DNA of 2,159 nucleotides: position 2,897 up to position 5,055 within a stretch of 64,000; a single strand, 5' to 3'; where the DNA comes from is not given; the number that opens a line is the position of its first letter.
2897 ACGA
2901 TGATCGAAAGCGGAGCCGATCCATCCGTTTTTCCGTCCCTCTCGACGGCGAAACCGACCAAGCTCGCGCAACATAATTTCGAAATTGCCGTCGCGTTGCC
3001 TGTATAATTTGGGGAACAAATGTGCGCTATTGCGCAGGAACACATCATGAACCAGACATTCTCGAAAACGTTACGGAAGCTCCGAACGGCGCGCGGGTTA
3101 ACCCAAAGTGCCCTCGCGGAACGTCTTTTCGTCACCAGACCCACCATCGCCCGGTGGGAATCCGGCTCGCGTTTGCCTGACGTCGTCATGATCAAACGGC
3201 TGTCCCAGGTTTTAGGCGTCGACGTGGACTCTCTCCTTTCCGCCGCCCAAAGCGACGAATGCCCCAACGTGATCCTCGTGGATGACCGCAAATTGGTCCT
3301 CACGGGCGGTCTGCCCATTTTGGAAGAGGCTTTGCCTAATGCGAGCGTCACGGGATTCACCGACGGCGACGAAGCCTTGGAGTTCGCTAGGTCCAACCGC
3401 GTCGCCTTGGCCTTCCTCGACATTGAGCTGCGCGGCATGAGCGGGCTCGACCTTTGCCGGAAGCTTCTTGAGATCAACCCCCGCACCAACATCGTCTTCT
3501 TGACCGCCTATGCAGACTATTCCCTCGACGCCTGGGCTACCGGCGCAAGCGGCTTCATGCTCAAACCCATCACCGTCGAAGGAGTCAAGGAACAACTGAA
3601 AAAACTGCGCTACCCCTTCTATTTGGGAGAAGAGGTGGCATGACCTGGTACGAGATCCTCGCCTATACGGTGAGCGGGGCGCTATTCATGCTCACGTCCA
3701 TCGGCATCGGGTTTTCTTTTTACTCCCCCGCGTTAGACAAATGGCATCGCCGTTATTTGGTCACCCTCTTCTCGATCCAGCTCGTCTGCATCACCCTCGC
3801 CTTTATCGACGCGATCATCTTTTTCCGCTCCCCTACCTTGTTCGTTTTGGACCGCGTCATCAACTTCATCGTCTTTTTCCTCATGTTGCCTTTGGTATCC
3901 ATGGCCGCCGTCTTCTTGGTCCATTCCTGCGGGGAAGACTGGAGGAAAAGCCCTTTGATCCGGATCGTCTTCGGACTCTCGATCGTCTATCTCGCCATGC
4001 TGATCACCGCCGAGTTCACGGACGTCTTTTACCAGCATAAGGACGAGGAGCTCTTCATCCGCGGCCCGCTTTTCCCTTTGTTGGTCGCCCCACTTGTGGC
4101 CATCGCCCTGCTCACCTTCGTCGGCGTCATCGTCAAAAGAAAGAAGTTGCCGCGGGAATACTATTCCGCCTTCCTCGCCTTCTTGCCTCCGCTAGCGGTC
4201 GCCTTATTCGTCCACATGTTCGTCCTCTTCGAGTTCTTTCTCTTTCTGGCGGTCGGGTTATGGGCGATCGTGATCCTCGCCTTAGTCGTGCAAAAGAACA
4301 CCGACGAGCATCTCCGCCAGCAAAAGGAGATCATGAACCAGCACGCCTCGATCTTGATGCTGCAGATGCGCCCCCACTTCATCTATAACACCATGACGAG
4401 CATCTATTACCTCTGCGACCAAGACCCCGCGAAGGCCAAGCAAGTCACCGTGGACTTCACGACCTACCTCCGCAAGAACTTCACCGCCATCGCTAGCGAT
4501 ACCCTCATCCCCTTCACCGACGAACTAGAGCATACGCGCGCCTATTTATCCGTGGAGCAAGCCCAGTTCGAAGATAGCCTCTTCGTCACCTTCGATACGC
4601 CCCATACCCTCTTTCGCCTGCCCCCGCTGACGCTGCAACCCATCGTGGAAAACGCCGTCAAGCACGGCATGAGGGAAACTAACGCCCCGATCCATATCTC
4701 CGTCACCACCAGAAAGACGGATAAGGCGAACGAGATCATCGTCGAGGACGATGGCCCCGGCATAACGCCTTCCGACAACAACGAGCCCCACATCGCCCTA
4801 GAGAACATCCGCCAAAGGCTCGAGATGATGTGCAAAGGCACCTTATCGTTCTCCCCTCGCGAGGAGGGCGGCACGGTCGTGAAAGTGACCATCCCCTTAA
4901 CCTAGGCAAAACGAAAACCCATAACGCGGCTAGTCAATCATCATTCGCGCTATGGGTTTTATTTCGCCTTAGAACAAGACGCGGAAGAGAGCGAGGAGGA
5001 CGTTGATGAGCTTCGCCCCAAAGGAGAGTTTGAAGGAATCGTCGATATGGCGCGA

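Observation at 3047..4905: Unusual two-component architecture: response regulator with N-terminal XRE-HTH and C-terminal receiver, paired with a LytS/His_kinase (PF06580) sensor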

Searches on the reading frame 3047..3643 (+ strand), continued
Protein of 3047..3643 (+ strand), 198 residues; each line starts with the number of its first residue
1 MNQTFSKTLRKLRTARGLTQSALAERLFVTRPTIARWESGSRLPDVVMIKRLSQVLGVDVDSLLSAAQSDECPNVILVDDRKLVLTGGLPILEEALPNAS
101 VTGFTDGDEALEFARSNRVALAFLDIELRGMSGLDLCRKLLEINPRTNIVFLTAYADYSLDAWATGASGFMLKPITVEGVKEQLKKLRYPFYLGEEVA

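Call 76: get_annotated_region(hit=H10, flank=3000)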
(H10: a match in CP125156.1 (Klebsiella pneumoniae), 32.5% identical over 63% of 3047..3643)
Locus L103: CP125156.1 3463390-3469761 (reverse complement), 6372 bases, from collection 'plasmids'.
description: Klebsiella pneumoniae strain 176 plasmid unnamed2, complete sequence
organism: Klebsiella pneumoniae (NCBI taxid 573)
taxonomy: Bacteria; Pseudomonadota; Gammaproteobacteria; Enterobacterales; Enterobacteriaceae; Klebsiella; Klebsiella pneumoniae
host: -; source: -; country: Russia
typing (MOB-suite, as given by PLSDB): non-mobilizable; mating-pair formation MPF_T
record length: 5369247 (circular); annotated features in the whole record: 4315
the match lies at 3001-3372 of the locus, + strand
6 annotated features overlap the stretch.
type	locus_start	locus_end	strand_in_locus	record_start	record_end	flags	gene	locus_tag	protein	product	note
CDS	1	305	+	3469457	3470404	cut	-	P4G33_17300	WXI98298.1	ABC transporter ATP-binding protein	-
CDS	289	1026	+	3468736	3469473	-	-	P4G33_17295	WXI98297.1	ABC transporter permease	-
CDS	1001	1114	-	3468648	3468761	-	-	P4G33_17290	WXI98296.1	protein YohO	-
CDS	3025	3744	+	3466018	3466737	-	btsR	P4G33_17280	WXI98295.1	two-component system response regulator BtsR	-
CDS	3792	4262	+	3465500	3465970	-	-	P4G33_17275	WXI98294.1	DUF1456 family protein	-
CDS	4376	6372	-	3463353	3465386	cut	metG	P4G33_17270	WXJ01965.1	methionine--tRNA ligase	-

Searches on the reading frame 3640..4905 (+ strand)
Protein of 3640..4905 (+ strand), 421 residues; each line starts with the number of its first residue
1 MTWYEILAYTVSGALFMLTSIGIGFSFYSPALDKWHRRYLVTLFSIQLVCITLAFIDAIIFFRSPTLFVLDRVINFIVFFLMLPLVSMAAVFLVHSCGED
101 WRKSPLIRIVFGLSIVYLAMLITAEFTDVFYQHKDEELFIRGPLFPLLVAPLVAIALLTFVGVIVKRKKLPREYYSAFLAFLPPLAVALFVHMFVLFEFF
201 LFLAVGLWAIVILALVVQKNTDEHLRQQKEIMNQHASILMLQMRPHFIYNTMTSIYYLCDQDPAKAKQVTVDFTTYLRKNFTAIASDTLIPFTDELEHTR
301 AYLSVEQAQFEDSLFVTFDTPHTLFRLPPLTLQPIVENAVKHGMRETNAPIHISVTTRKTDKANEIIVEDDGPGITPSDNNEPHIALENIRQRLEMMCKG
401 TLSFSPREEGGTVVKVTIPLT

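Call 3: search_protein_families(library=pfam, proteins=[window:3640-4905:+], max_evalue=0.1)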
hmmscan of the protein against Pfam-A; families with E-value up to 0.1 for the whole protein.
window:3640-4905:+ (421 aa): 5 families
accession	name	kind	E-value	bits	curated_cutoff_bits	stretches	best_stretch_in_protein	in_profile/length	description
PF06580.19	His_kinase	-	1.5e-17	64.1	25.2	1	238-314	5-81/81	Histidine kinase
PF02518.31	HATPase_c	-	4.4e-10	40.4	26.4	1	332-420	10-109/111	Histidine kinase-, DNA gyrase B-, and HSP90-like ATPase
PF13581.12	HATPase_c_2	-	0.01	16.3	27.4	1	336-383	40-87/127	Histidine kinase-like ATPase domain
PF13589.12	HATPase_c_3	-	0.019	15.5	25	1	346-384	21-53/137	Histidine kinase-, DNA gyrase B-, and HSP90-like ATPase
PF23778.1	Phage_holin_2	-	0.026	15.2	32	1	80-166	3-84/92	Putative phage holin family 2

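Call 4: search_protein_families(library=ncbifam, proteins=[window:3640-4905:+], max_evalue=0.1)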
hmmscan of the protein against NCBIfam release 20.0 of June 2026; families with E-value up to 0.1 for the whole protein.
window:3640-4905:+ (421 aa): 18 families
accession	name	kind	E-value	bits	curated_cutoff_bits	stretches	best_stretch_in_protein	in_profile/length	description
NF008184.0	PRK10935.1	equivalog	1e-08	34.3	553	1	337-419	481-558/565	nitrate/nitrite two-component system sensor histidine kinase NarQ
NF008649.0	PRK11644.1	equivalog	3e-05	23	408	1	323-419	412-495/499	signal transduction histidine-protein kinase/phosphatase UhpB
NF007004.0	PRK09467.1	equivalog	5.3e-05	22.2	415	1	318-381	321-382/440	two-component system sensor histidine kinase EnvZ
NF007898.0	PRK10604.1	equivalog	0.00019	20.8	478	1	330-393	318-382/433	two-component system sensor histidine kinase RstB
NF008025.0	PRK10755.1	equivalog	0.00031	19.6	314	1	284-392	213-314/362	two-component system sensor histidine kinase PmrB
NF007007.0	PRK09470.1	equivalog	0.00038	19.5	486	1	306-381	330-403/463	envelope stress sensor histidine kinase CpxA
NF052531.1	Strep_LiaS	equivalog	0.00069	19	450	1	332-420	245-327/328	envelope stress sensor histidine kinase LiaS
TIGR02966.1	phoR_proteo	equivalog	0.00093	18.3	334.2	1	332-379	230-277/333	phosphate regulon sensor histidine kinase PhoR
NF007896.0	PRK10600.1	equivalog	0.0011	17.6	578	1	336-417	503-582/598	nitrate/nitrite two-component system sensor histidine kinase NarX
NF008077.0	PRK10815.1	equivalog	0.0067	15.2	497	1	352-379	399-426/488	two-component system sensor histidine kinase PhoQ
NF040750.1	tetrathio_HK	equivalog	0.012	14.2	750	1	288-383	414-506/555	tetrathionate respiration histidine kinase TtrS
NF008235.0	PRK11006.1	equivalog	0.019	13.9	390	1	335-378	321-364/431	phosphate regulon sensor histidine kinase PhoR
NF046044.1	PnpS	equivalog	0.028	13.4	400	1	330-379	284-333/390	two-component system histidine kinase PnpS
TIGR01925.2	spIIAB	equivalog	0.03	14.2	135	1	336-377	46-86/137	anti-sigma F factor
NF012163.2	BaeS_SmeS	equivalog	0.036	13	500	1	328-378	349-399/457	sensor histidine kinase efflux regulator BaeS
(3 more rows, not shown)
